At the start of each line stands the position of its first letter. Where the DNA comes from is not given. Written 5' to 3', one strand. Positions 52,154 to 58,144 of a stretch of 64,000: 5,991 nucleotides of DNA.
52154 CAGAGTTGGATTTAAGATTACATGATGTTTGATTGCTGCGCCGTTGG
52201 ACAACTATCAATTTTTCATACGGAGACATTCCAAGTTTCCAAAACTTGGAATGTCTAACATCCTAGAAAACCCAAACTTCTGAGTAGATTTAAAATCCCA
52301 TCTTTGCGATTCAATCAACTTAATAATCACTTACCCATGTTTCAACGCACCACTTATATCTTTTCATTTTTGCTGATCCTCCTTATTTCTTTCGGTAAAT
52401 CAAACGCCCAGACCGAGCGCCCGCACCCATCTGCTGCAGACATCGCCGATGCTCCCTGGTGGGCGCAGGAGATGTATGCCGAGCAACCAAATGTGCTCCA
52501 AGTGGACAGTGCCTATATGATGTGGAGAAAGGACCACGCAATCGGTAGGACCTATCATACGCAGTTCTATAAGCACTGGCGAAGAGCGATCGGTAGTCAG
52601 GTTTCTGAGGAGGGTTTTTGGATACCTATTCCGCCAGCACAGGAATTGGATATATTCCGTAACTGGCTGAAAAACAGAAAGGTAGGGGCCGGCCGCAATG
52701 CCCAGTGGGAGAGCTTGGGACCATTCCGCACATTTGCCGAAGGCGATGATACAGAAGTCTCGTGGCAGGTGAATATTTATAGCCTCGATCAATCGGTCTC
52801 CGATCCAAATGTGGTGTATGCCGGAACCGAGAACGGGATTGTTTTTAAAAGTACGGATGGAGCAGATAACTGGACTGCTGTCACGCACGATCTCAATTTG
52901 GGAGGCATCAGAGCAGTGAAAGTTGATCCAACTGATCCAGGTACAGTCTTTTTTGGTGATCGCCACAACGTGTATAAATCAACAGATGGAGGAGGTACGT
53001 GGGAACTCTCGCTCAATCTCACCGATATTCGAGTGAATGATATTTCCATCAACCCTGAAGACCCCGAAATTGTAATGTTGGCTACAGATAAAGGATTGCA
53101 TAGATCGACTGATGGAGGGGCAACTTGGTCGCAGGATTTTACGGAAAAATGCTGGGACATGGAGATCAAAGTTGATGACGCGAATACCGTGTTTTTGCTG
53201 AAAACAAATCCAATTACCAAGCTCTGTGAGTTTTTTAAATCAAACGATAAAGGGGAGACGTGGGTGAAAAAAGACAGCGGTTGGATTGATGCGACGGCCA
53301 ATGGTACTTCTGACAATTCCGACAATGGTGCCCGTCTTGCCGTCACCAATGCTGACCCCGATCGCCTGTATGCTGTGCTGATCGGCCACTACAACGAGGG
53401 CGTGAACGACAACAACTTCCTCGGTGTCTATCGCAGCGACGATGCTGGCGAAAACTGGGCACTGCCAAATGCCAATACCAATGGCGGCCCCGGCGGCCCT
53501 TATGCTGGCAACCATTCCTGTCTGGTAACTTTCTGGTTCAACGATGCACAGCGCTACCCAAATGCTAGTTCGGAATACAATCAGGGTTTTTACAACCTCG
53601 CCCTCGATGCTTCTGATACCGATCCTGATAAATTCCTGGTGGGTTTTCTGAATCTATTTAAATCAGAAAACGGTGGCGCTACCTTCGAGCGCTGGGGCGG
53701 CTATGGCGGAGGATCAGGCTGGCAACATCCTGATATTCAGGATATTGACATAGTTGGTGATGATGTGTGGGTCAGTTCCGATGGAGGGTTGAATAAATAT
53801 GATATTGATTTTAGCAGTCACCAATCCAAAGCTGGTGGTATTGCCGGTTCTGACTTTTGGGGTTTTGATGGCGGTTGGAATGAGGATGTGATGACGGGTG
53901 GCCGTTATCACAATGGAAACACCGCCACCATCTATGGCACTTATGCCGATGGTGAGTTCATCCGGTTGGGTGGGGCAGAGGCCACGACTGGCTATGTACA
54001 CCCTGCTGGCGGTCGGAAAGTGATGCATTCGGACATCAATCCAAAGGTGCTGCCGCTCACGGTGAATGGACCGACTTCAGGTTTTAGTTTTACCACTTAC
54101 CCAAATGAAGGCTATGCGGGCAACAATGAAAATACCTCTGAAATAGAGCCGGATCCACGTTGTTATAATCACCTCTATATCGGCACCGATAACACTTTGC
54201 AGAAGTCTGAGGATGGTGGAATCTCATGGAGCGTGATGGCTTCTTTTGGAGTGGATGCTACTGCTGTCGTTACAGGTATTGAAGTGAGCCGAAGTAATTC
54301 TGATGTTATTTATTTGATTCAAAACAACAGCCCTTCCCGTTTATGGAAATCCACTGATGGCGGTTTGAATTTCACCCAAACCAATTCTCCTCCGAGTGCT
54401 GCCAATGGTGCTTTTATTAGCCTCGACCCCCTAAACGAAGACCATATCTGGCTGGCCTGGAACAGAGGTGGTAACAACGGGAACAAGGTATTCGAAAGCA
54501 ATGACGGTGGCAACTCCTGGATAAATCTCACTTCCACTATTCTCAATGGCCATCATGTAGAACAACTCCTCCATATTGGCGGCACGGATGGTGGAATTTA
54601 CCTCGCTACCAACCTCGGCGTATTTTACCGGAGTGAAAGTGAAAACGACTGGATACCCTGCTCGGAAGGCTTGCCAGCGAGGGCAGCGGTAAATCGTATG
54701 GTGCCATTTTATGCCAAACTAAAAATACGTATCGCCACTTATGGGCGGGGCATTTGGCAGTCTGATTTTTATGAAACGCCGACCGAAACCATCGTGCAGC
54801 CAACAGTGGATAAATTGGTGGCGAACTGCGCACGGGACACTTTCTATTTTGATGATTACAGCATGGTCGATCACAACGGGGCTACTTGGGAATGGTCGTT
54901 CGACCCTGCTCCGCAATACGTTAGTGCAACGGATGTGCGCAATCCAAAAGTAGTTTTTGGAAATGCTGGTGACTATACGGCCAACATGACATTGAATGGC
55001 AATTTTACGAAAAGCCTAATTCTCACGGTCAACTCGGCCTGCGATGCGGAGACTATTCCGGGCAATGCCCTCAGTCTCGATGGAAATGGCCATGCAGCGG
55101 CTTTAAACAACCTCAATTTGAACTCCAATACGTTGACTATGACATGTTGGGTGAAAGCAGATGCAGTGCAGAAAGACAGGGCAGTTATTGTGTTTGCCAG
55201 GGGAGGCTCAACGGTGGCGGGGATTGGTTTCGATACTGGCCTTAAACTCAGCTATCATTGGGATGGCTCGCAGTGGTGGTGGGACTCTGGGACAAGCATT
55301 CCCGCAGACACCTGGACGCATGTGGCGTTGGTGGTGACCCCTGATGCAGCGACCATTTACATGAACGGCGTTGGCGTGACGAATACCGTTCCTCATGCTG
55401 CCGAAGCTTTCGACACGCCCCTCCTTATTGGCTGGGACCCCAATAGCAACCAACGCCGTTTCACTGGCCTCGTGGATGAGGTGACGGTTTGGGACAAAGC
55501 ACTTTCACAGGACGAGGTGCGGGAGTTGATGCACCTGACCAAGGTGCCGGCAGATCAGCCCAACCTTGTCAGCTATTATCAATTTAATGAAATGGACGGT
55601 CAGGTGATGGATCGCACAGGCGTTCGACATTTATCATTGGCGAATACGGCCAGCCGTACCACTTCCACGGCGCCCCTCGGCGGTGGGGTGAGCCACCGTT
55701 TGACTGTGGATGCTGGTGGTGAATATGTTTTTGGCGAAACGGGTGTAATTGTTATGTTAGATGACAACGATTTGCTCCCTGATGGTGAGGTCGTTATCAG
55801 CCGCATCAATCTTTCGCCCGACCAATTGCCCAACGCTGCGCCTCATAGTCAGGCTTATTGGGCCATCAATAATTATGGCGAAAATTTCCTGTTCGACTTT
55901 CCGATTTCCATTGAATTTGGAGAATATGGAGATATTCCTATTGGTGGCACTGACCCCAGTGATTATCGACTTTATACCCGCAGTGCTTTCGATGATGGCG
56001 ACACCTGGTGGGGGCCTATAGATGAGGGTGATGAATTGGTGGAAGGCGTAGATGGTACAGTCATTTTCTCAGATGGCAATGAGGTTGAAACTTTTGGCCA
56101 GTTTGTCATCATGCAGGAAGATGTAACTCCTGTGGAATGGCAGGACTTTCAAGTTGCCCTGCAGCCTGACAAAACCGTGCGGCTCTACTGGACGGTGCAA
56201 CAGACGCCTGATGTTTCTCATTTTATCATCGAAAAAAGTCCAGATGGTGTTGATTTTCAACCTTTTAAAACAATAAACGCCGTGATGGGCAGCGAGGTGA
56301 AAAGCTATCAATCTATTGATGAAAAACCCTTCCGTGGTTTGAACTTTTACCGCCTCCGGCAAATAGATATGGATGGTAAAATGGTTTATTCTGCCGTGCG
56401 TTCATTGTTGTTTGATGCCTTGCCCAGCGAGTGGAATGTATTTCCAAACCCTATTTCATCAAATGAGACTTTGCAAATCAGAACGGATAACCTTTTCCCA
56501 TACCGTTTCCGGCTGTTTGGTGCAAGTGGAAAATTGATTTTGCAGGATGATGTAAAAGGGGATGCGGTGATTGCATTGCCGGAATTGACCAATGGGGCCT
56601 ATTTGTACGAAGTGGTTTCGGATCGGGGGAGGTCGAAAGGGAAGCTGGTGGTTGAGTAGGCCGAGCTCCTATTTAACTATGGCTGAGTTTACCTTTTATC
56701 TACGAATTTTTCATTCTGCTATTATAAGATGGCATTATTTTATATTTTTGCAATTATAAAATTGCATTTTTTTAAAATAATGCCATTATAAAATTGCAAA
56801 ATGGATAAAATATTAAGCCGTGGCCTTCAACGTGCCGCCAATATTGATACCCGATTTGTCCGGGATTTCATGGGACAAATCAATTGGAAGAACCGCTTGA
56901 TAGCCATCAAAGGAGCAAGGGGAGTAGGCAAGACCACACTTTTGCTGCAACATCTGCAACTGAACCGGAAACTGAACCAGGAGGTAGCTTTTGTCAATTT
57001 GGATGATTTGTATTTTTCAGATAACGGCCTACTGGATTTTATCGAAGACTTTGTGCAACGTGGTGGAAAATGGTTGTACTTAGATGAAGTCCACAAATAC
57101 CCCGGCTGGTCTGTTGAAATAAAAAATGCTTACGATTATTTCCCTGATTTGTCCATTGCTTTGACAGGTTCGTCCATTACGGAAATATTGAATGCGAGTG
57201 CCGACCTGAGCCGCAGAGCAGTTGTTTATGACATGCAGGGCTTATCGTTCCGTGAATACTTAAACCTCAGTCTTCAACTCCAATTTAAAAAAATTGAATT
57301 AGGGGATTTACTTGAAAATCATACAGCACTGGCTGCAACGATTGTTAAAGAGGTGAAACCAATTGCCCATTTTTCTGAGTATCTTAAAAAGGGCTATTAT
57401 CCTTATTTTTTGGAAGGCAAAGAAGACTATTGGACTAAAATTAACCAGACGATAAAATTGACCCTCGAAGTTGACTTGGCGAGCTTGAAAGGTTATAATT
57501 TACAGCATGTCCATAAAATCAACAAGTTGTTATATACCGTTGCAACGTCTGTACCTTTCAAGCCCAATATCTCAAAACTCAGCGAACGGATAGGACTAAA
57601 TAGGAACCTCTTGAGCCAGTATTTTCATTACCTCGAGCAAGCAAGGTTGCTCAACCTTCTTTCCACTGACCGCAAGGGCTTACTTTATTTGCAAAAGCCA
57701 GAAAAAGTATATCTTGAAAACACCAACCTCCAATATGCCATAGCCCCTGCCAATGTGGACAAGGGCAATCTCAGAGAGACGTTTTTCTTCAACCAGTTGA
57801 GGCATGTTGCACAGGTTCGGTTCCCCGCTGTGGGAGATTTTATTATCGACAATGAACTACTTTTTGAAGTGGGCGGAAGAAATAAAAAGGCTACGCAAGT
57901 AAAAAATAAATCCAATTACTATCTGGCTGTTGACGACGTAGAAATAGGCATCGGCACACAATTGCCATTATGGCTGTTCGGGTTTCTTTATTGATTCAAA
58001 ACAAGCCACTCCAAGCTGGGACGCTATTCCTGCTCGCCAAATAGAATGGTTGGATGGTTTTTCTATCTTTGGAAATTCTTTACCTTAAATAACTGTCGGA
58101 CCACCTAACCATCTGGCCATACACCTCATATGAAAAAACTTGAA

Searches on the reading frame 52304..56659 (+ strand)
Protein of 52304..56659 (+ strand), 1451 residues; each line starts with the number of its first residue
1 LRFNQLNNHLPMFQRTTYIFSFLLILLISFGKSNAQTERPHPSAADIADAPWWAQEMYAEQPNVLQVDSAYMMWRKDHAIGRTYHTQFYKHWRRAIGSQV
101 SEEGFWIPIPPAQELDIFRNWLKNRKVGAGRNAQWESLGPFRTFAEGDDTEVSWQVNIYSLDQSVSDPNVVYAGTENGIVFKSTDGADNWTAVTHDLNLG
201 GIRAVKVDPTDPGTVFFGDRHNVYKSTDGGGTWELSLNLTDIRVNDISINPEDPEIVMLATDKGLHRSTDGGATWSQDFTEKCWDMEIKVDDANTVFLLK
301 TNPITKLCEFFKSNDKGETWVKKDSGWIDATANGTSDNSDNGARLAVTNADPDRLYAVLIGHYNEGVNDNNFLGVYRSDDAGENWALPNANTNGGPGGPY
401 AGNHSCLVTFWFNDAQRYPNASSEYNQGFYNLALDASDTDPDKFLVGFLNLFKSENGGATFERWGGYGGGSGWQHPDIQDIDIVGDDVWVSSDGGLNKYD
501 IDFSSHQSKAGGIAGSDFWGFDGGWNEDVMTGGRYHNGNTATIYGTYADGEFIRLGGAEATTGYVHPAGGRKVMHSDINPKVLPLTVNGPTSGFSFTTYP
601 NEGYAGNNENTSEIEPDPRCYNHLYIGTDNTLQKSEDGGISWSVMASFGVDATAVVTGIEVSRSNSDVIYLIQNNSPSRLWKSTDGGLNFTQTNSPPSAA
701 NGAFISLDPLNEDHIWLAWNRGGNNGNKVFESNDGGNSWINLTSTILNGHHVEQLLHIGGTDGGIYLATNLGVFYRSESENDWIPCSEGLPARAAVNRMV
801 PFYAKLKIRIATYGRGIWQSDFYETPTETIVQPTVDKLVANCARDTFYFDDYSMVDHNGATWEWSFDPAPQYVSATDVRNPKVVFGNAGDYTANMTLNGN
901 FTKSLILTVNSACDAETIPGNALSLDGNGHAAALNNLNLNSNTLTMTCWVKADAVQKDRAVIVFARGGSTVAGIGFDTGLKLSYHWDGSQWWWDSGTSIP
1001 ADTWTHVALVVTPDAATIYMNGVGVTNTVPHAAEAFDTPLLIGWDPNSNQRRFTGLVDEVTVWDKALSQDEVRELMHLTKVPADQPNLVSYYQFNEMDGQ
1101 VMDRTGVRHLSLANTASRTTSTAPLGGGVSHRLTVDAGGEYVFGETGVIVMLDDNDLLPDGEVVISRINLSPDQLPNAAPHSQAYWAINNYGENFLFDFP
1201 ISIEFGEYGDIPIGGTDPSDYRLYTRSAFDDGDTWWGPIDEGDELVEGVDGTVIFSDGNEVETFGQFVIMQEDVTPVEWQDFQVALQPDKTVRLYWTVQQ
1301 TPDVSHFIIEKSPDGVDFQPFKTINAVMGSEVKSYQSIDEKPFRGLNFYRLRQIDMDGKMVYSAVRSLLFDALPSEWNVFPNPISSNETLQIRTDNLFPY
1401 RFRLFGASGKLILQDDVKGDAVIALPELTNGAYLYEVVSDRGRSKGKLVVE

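Call 87: search_protein_families(library=pfam, proteins=[window:52304-56659:+], max_evalue=0.001)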
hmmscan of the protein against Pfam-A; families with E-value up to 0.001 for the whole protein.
window:52304-56659:+ (1451 aa): 4 families
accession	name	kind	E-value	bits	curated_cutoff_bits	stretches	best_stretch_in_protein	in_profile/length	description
PF13385.13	Laminin_G_3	-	7.7e-26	91.5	27.6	1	926-1072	1-150/151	Concanavalin A-like lectin/glucanases superfamily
PF15902.12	Sortilin-Vps10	-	5e-18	65.5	33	2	180-280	3-106/446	Sortilin, neurotensin receptor 3,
PF18962.6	Por_Secre_tail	-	0.00044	20.9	27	0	1379-1450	1-75/75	Secretion system C-terminal sorting domain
PF02012.26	BNR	-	0.00047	20.2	27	0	224-235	1-12/12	BNR/Asp-box repeat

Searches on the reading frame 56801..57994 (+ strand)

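Call 87: search_protein_families(library=pfam, proteins=[window:56801-57994:+], max_evalue=0.001)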
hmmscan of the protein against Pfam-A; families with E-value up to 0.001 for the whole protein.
window:56801-57994:+ (397 aa): 2 families
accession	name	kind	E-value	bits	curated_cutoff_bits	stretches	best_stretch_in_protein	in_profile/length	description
PF13173.12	AAA_14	-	1e-26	93.9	27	1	31-154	2-129/129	AAA domain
PF13635.12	DUF4143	-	7.1e-05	23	28.1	1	234-338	10-123/160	Domain of unknown function (DUF4143)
